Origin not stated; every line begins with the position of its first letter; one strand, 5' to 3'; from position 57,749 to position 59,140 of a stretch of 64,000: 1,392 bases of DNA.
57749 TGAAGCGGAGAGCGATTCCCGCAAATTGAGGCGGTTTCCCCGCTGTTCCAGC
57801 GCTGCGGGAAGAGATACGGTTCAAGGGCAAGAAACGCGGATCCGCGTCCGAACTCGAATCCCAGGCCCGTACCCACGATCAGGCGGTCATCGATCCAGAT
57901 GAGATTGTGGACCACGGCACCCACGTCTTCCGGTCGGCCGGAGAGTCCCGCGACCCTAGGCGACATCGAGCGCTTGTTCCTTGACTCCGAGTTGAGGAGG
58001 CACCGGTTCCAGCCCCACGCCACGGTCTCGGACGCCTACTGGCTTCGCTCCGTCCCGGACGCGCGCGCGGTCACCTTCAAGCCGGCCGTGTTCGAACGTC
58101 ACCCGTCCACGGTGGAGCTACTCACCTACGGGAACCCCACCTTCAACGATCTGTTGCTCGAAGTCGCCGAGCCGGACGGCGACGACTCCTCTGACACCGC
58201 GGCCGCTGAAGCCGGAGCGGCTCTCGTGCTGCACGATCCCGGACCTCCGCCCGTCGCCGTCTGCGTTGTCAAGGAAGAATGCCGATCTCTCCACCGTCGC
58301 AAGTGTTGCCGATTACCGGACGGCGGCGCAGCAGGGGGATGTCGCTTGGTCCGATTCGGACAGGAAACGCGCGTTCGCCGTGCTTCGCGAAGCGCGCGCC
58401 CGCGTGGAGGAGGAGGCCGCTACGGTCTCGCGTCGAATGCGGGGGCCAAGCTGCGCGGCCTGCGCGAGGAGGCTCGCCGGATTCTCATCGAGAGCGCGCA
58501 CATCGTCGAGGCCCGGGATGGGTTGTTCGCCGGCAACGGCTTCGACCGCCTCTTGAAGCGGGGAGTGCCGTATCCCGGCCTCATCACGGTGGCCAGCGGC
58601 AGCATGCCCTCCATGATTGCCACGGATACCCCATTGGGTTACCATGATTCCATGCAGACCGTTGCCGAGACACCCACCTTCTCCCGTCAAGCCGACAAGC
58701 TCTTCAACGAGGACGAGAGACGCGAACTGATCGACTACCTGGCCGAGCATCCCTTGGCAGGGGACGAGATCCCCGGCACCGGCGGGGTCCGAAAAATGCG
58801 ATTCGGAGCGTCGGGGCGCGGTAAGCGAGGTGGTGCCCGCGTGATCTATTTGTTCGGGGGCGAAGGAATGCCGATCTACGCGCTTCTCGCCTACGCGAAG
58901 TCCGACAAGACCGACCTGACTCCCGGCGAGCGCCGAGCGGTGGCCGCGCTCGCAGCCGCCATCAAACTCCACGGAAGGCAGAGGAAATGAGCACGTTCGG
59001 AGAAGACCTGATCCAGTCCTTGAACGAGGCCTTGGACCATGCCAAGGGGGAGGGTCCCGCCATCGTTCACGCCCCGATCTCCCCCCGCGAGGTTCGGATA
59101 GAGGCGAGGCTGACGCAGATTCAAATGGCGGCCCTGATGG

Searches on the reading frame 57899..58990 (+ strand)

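Call 63: search_protein_families(library=pfam, proteins=[window:57899-58990:+], max_evalue=0.00001)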
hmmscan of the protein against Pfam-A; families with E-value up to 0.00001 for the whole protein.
window:57899-58990:+ (363 aa): 1 family
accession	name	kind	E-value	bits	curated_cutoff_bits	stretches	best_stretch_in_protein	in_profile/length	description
PF06296.18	RelE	-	1.8e-06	28.6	27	1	295-355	41-100/120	RelE toxin of RelE / RelB toxin-antitoxin system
